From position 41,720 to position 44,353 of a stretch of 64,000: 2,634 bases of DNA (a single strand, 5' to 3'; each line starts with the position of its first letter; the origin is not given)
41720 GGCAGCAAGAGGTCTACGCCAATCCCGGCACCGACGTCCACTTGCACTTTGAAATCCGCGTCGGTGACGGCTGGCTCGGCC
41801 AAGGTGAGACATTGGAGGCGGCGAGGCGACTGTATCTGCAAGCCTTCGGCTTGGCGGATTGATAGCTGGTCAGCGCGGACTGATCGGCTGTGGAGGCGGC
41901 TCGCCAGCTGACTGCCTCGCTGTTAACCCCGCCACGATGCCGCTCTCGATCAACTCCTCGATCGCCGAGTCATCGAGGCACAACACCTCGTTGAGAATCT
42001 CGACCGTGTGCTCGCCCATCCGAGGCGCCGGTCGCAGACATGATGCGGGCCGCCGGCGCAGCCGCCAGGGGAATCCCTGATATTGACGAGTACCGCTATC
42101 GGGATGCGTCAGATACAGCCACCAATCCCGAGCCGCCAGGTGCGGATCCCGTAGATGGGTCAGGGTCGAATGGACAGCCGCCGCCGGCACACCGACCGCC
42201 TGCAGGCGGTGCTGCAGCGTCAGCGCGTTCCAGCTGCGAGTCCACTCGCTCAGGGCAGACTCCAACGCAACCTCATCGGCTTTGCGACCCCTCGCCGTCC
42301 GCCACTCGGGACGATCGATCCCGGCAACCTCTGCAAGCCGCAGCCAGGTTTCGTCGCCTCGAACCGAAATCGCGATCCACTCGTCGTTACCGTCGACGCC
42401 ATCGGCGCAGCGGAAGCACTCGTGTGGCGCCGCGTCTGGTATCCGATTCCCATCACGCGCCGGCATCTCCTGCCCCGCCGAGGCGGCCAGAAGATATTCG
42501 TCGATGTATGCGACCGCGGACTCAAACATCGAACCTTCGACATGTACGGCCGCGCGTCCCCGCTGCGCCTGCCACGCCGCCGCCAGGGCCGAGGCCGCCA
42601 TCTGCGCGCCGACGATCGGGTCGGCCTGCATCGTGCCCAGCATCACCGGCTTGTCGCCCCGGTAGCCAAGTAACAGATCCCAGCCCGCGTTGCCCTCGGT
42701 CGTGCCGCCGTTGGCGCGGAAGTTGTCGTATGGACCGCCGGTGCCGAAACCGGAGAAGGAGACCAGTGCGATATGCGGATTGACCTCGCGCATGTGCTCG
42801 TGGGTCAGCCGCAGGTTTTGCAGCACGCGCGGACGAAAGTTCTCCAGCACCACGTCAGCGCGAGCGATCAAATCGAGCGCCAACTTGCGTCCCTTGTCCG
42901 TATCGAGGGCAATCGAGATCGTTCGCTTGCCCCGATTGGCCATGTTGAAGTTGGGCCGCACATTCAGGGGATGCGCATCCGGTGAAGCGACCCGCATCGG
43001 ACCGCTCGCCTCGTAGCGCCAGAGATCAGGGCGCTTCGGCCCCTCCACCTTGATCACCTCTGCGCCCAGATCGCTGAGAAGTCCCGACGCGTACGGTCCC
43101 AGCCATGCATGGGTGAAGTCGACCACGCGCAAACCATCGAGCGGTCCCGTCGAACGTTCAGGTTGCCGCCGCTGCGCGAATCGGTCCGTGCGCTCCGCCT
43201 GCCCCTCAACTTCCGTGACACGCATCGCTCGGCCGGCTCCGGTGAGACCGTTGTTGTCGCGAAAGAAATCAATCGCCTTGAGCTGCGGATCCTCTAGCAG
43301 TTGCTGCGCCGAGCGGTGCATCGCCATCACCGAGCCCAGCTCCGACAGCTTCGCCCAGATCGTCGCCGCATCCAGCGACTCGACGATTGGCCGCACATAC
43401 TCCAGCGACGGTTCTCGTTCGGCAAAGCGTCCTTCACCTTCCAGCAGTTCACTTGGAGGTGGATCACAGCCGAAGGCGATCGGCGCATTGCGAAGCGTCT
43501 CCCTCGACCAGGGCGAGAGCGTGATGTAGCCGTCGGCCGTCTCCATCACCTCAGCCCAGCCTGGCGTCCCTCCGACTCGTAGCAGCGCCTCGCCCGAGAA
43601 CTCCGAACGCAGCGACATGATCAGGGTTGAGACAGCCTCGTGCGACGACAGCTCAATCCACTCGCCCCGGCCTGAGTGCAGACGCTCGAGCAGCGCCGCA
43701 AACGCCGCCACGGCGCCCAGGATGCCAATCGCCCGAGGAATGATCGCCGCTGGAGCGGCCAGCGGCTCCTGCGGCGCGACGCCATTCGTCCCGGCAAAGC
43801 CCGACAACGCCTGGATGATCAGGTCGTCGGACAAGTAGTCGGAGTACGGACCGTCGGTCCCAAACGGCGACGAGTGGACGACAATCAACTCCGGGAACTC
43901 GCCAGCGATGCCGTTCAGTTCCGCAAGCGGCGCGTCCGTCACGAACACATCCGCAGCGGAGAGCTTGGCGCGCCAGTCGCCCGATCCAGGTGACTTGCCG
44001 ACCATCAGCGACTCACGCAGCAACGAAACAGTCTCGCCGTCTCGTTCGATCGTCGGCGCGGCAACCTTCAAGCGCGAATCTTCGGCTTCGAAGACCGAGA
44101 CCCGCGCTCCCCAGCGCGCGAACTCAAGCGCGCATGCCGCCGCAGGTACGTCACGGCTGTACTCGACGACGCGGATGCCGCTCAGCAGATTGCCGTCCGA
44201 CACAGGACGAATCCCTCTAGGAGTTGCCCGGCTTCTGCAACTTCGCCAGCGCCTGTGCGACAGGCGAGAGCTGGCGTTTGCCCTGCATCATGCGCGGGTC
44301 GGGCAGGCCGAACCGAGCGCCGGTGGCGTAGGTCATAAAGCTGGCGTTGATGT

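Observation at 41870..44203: Single-chain double family-III CoA-transferases, present twice (second copy 55440..57824)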

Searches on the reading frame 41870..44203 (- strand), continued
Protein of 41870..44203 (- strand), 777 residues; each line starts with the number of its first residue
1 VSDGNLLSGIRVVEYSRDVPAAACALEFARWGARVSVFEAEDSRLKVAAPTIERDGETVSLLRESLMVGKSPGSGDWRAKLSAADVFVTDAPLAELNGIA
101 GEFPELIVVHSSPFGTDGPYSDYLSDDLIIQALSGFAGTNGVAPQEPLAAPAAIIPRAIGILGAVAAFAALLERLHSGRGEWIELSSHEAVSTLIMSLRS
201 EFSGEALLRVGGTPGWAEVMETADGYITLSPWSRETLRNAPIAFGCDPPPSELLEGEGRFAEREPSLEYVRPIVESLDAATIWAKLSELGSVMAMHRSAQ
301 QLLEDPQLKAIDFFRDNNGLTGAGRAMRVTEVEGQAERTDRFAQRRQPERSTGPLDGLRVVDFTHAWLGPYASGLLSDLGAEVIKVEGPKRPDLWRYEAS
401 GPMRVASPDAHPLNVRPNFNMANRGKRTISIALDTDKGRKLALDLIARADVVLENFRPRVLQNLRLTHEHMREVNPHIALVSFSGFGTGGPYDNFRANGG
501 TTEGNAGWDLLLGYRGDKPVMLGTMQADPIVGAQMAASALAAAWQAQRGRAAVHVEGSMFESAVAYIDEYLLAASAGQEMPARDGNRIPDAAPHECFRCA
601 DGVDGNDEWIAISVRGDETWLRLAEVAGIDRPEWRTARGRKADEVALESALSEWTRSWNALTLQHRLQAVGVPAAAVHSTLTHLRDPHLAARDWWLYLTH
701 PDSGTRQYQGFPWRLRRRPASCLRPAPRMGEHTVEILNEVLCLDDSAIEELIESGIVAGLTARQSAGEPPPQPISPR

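Call 31: find_encoding_contigs(protein=P0078, flank=6000, max_places=2)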
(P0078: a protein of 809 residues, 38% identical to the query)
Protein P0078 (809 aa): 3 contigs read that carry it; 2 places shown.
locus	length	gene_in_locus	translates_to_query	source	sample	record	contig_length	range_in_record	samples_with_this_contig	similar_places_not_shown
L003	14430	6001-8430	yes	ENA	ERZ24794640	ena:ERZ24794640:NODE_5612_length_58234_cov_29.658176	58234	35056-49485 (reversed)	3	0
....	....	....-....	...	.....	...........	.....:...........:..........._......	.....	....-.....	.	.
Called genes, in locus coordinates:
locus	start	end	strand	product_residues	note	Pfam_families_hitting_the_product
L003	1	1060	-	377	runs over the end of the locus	PF07394:DUF1501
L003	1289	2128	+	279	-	PF03848:TehB (weak), PF05175:MTS (faint), PF13489:Methyltransf_23, PF02527:GidB, PF13649:Methyltransf_25, PF13847:Methyltransf_31, PF08241:Methyltransf_11, PF08242:Methyltransf_12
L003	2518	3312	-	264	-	PF01073:3Beta_HSD, PF01370:Epimerase, PF16363:GDP_Man_Dehyd, PF13460:NAD_binding_10, PF02719:Polysacc_synt_2 (weak), PF07993:NAD_binding_4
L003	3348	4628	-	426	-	PF07690:MFS_1, PF13347:MFS_2 (faint), PF12832:MFS_1_like (faint), PF07690:MFS_1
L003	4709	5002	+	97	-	PF03992:ABM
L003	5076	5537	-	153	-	PF00378:ECH_1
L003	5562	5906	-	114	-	PF00378:ECH_1, PF16113:ECH_2 (weak)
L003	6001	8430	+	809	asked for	PF02515:CoA_transf_3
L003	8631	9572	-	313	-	PF00248:Aldo_ket_red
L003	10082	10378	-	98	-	PF24696:UGSC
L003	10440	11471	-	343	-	-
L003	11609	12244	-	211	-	PF00565:SNase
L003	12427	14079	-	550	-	PF02776:TPP_enzyme_N, PF00205:TPP_enzyme_M, PF02775:TPP_enzyme_C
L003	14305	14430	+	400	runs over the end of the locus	PF01321:Creatinase_N, PF00557:Peptidase_M24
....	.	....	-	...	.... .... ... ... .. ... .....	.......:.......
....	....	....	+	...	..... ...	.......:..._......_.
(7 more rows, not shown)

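Call 44: find_related_loci(query=A1, collection=genome_contigs, flank=5000)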
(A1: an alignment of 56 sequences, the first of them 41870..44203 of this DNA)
Query A1 (777 aa) in genome_contigs; peptide patterns used: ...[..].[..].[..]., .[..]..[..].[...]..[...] (x = any residue, [..] = any of these).
600 stretches matched a pattern (row limit reached: there are more); 593 encode a relative of the query (tblastn E <= 1e-3); the best 80 are kept; 80 distinct loci.
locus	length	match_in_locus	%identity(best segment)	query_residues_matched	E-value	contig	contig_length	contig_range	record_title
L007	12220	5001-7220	35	10-752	3e-115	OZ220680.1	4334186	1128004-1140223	MAG: Pseudomonadales bacterium isolate da3e3f05-4c24-4fb5-b36e-3680706d581c genome assembly, chromosome: 1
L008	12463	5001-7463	27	6-758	5e-77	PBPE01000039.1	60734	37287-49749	MAG: Dehalococcoidia bacterium isolate RS371 25724, whole genome shotgun sequence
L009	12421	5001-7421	29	7-757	4e-76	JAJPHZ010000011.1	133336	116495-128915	MAG: Proteobacteria bacterium isolate Centralia_MAG_231 k107_11973623, whole genome shotgun sequence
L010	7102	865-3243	29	7-757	7e-73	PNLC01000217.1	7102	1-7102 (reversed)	MAG: Bradyrhizobium sp. isolate PB1.002 PB1_1002328_7102, whole genome shotgun sequence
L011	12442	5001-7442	26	6-758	2e-69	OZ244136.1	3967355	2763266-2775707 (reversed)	MAG: Dehalococcoidia bacterium isolate c84a8063-2fa9-408c-8fff-39311bbd64e8 genome assembly, chromosome: 1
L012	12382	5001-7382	28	6-757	2e-69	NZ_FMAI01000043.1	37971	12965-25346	Bradyrhizobium shewense strain ERR11, whole genome shotgun sequence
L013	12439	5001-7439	28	7-758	7e-65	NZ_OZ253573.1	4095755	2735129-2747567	MAG: Candidatus Poriferisodalis sp. isolate 9d14b9c2-42ee-4ee7-bd75-182aadf7d47b chromosome 1, complete sequence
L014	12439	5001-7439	28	5-760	7e-79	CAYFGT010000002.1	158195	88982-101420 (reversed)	MAG TPA_asm: uncultured Dehalococcoidia bacterium isolate ERP001736_co2_260 genome assembly, contig: NODE_10_length_1581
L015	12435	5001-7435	33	7-757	1e-60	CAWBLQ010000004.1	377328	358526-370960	MAG: Candidatus Binataceae bacterium isolate MFD02248.bin.1.59 genome assembly, contig: contig_24405, whole genome shotg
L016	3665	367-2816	33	1-757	3e-60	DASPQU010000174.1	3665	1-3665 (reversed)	MAG TPA_asm: Candidatus Binataceae bacterium isolate SMAG_U12207 k141_485067, whole genome shotgun sequence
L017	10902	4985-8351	34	7-757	1e-59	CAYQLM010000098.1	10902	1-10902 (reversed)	MAG TPA_asm: uncultured Dehalococcoidia bacterium isolate SRP119689_co1_20 genome assembly, contig: NODE_9180_length_109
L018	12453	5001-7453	33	49-761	4e-58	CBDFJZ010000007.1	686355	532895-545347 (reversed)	MAG: Dehalococcoidia bacterium isolate 57ec2a1a-662d-41b8-8a7e-0ee2adc06e76 genome assembly, contig: contig_7, whole gen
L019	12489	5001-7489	31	7-761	4e-58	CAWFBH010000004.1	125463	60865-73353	MAG: uncultured delta proteobacterium isolate MFD02248.bin.2.83 genome assembly, contig: contig_29414, whole genome shot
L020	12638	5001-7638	34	7-758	4e-58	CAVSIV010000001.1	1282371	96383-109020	MAG: uncultured Chloroflexia bacterium isolate MFD01721.bin.2.155 genome assembly, contig: contig_10992, whole genome sh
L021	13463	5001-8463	33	7-772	6e-57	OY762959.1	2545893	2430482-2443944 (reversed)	MAG: Dehalococcoidia bacterium isolate a8fc5444-7059-4be1-bdcb-92646be6befe genome assembly, chromosome: 1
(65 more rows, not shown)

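Call 51: predict_structure(alignment_id=A1)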
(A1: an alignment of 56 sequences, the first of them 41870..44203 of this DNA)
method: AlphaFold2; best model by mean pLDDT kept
length: 777 residues; sequences in the alignment: 56
mean_pLDDT: 93.7   pTM: 0.95
mean pLDDT of the five models: 93.7, 93.0, 93.0, 92.4, 92.1
residues with pLDDT >= 90: 658; 70-90: 105; 50-70: 10; < 50: 4
segments of 3 or more residues with pLDDT < 50: 775-777
pLDDT, mean of each block of 10 residues (from residue 1): 82 98 98 97 94 93 97 94 98 94 97 97 97 96 96 98 99 95 98 94 91 89 97 95 97 87 95 98 96 96 96 91 92 83 83 94 92 98 94 80 80 91 96 95 97 90 89 95 93 92 96 96 92 98 93 95 97 96 93 97 90 97 98 96 97 98 98 97 96 97 95 96 95 97 97 94 78 54
secondary structure, 60 per line:
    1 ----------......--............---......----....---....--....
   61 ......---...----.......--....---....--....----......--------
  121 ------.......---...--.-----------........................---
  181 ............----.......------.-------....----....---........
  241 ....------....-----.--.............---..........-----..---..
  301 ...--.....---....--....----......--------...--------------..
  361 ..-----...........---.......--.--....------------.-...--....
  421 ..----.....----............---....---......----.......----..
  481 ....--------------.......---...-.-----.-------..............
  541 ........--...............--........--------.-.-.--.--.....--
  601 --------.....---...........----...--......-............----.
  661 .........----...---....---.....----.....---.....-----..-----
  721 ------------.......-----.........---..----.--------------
elements in order (helices of 4 or more, strands of 3 or more residues): E11-16 H19-30 E34-39 H44-47 E51-54 E57-60 H61-66 E70-72 H77-83 E86-89 H93-96 H99-102 E107-112 H127-133 H154-177 E181-186 H187-192 H197-203 E218-221 E226-229 H234-244 H251-254 H263-275 H279-288 H299-303 H306-310 E314-317 E320-323 E328-333 E359-362 H368-378 E382-388 H394-397 H417-422 E427-431 H436-447 E451-454 H458-463 H468-474 E479-484 H499-505 H527-548 E551-558 H559-565 H568-575 E594-598 E609-613 H617-627 H637-642 H644-655 H660-669 E674-676 H680-683 H687-691 E696-700 E704-708 H733-739 H745-753

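Call 73: find_encoding_contigs(protein=P0001, flank=3000, max_places=2)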
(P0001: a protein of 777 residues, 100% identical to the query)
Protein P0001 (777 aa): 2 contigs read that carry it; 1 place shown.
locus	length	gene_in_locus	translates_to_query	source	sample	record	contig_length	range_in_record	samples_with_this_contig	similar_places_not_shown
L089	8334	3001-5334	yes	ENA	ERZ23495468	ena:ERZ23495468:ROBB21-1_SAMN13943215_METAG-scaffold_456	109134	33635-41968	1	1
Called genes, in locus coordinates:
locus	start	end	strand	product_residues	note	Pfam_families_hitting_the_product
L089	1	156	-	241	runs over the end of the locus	-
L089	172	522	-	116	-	-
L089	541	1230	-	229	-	-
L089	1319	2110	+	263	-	PF00561:Abhydrolase_1, PF12146:Hydrolase_4, PF12697:Abhydrolase_6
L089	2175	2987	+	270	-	PF00378:ECH_1, PF16113:ECH_2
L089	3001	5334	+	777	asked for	PF02515:CoA_transf_3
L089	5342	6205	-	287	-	PF01551:Peptidase_M23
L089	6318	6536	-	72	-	PF00403:HMA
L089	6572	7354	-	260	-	PF07685:GATase_3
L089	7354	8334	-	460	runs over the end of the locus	PF08245:Mur_ligase_M, PF08353:MurT_C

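Call 88: search_protein_representatives(protein=window:41870-44203:-)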
Query: 777 residues. Proteins with E-value up to 0.001 (for the whole library): 41479; up to 1e-10: 19102; up to 1e-30: 3340. The best 150 are listed.
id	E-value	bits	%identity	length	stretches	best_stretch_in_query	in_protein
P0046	0.0e+00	1044.2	66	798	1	6-777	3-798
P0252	1.4e-153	529.4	44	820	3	345-769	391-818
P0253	4.7e-143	494.6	43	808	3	348-763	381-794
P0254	2.1e-140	485.8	43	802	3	344-764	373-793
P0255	3.4e-139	481.8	37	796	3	349-757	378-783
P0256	9.4e-124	430.8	38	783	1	8-757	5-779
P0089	3.8e-123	428.8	40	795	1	8-764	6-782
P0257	4.7e-122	425.1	38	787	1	7-758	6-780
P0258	2.3e-121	422.9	44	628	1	169-770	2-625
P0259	1.1e-118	414.0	79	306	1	155-390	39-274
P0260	2.8e-118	412.6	36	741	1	77-758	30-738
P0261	1.1e-117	410.7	34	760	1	7-755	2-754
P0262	3.0e-117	409.2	38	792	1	7-767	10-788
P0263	2.9e-116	406.0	38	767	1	20-771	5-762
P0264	3.8e-116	405.6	35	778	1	4-759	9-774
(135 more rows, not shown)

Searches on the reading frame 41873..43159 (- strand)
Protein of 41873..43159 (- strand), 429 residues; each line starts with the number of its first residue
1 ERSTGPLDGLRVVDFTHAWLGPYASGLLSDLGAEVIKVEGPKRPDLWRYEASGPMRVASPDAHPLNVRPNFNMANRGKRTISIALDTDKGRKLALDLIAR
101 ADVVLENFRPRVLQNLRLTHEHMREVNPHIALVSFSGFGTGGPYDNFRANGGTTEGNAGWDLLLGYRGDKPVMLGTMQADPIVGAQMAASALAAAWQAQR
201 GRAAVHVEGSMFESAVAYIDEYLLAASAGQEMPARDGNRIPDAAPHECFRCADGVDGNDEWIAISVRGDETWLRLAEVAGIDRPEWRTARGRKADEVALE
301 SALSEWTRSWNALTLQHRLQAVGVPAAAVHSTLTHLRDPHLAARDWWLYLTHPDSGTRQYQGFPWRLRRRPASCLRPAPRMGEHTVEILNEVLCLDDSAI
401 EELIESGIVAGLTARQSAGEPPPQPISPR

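Call 7: search_protein_families(library=pfam, proteins=[window:41873-43159:-], max_evalue=0.01)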
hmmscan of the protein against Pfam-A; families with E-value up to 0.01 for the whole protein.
seq(429 aa): 1 family
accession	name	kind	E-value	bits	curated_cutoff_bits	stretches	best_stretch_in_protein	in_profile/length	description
PF02515.22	CoA_transf_3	-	5.4e-88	296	23.3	1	7-385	1-366/366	CoA-transferase family III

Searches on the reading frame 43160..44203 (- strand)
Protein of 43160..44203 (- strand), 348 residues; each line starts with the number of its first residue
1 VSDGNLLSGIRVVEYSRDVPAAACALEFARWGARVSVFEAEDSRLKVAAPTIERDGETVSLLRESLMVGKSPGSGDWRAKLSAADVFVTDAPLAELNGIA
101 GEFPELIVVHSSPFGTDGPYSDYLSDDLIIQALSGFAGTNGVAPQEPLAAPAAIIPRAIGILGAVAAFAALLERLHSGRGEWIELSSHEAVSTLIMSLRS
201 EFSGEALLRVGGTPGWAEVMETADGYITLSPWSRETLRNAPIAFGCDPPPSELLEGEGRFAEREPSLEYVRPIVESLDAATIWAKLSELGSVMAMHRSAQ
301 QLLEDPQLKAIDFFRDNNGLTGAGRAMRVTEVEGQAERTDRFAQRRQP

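Call 7: search_protein_families(library=pfam, proteins=[window:43160-44203:-], max_evalue=0.01)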
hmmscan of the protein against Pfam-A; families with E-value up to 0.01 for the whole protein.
seq(348 aa): 1 family
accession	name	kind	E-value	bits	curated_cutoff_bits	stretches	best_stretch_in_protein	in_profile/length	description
PF02515.22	CoA_transf_3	-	4.3e-25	89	23.3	1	103-332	111-344/366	CoA-transferase family III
